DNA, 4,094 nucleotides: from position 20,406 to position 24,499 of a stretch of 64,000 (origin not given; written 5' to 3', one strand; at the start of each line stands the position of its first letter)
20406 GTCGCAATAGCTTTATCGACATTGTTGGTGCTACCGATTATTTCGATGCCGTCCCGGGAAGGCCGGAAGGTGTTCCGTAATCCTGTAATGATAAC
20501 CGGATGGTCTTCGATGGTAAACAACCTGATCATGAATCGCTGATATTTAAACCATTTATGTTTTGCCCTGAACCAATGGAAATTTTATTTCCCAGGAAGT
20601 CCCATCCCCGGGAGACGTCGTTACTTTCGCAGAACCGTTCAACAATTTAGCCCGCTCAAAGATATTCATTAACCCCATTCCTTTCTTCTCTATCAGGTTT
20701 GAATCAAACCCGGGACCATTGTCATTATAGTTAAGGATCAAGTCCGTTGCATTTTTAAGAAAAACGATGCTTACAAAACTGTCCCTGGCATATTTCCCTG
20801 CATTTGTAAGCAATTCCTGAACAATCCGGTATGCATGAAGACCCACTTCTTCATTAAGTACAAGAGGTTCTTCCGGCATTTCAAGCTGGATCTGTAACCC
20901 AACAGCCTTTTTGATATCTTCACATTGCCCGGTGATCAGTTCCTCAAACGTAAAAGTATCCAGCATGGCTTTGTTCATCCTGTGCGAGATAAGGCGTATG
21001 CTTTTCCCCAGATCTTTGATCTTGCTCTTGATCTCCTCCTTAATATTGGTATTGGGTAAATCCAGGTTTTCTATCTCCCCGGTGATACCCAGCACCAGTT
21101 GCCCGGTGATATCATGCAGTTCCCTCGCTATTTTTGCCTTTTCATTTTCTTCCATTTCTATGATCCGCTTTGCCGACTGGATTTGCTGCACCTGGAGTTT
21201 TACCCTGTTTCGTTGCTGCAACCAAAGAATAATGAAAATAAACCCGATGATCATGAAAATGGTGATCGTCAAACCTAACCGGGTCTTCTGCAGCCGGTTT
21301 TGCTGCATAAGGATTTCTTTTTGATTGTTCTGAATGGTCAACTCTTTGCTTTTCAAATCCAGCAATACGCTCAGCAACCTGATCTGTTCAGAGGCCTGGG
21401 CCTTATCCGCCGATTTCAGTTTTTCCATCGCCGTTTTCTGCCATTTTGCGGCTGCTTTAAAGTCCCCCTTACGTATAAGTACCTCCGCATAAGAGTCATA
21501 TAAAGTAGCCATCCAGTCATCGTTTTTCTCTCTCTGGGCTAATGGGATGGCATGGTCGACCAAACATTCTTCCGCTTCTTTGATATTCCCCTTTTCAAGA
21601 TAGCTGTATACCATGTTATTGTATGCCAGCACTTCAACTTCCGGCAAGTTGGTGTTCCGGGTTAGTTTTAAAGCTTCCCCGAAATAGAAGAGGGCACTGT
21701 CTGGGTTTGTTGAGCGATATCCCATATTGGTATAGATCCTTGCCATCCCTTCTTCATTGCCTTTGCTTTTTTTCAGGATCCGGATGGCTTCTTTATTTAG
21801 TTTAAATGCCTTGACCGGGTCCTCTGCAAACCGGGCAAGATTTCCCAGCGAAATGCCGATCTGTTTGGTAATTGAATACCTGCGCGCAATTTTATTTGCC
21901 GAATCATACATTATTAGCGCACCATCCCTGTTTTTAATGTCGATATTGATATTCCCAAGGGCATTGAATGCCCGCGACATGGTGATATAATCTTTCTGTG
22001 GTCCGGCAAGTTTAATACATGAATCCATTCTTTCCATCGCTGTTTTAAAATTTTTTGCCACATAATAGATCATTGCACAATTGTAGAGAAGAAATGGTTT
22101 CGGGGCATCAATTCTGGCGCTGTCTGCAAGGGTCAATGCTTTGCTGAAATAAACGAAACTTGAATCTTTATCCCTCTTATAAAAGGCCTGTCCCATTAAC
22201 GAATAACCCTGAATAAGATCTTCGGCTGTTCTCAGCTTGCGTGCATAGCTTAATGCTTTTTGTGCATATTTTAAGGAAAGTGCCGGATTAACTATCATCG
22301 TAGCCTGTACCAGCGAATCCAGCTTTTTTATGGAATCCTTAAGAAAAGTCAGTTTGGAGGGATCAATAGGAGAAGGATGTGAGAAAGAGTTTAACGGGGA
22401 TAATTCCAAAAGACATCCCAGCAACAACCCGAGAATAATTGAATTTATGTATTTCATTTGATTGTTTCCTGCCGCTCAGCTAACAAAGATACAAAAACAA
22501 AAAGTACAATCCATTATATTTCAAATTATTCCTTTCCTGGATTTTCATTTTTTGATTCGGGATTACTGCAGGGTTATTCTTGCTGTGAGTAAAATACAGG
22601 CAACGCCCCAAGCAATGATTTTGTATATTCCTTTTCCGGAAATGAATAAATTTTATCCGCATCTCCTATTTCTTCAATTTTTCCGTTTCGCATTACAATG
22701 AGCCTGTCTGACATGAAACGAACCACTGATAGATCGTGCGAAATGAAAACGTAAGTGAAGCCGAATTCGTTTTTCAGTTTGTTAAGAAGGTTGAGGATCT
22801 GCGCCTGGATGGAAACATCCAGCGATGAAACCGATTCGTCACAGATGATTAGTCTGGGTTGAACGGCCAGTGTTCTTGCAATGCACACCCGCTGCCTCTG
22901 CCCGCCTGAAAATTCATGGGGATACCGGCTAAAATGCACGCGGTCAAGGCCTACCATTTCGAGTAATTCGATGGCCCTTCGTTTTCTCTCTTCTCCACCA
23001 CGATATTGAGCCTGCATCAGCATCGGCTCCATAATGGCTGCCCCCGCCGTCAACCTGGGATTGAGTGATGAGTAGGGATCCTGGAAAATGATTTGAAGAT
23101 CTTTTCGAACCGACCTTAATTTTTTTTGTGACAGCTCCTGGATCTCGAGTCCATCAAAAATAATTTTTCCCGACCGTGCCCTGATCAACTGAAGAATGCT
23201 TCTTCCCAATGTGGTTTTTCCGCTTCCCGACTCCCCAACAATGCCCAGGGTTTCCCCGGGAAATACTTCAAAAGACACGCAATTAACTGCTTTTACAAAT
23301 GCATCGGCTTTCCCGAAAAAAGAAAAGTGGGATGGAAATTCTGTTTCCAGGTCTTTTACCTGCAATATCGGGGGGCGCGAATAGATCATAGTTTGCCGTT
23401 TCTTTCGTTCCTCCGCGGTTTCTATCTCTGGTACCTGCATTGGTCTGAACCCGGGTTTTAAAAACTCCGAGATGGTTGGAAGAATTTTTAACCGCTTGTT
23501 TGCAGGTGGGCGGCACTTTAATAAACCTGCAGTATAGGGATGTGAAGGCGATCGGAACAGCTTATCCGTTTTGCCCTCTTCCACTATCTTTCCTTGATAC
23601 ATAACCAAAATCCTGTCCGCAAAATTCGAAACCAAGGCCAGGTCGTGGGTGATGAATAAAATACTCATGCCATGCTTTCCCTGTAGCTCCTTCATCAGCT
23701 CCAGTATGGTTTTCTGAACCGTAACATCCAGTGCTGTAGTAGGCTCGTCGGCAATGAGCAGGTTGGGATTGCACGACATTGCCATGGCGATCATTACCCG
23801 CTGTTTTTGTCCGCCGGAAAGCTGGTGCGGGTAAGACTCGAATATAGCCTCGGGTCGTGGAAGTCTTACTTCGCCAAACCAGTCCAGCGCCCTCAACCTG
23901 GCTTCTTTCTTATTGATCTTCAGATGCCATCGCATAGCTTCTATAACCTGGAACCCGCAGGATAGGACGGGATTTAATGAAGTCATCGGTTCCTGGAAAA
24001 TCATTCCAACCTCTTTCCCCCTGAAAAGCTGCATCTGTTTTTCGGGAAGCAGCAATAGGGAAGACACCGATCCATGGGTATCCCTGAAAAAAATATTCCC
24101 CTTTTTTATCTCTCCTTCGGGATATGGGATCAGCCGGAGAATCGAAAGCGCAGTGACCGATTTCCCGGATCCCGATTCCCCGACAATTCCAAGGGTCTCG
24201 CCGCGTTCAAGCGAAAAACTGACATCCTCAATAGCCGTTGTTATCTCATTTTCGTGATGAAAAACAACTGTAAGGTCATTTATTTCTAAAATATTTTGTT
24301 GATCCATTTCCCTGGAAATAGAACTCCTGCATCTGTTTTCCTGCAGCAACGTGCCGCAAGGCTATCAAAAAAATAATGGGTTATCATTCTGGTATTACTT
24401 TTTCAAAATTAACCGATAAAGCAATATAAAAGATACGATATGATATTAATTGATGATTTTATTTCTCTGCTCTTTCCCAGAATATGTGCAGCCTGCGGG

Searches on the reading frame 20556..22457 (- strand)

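Call 76: search_protein_families(library=pfam, proteins=[window:20556-22457:-], max_evalue=0.00001)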
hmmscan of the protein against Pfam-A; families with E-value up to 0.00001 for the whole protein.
window:20556-22457:- (633 aa): 4 families
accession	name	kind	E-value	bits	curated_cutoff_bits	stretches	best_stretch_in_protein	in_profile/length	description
PF13424.12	TPR_12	-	7.5e-17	61.7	30.1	1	278-346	5-74/77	Tetratricopeptide repeat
PF02518.31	HATPase_c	-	5e-09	37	26.4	1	541-629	5-110/111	Histidine kinase-, DNA gyrase B-, and HSP90-like ATPase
PF17874.7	TPR_MalT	-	1.5e-07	31.5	45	0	213-372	16-176/336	MalT-like TPR region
PF07719.23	TPR_2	-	2e-07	31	27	0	122-150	2-30/34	Tetratricopeptide repeat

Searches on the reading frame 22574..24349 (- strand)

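Call 76: search_protein_families(library=pfam, proteins=[window:22574-24349:-], max_evalue=0.00001)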
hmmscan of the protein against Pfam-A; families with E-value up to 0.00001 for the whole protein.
window:22574-24349:- (591 aa): 5 families
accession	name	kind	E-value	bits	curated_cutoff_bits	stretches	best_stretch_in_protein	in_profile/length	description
PF00005.33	ABC_tran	-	6.3e-60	202.2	25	2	356-506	2-135/137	ABC transporter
PF02463.25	SMC_N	-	1.9e-12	47.5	40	0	54-251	28-212/220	RecF/RecN/SMC N terminal domain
PF08352.17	oligo_HPY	-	3.5e-11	43.8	27.1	1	256-293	1-38/65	Oligopeptide/dipeptide transporter, C-terminal region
PF13304.12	AAA_21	-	3.9e-10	40.7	27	0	174-241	235-304/304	AAA domain, putative AbiEii toxin, Type IV TA system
PF13401.12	AAA_22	-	4.6e-08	33.9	27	0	370-536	10-121/130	AAA domain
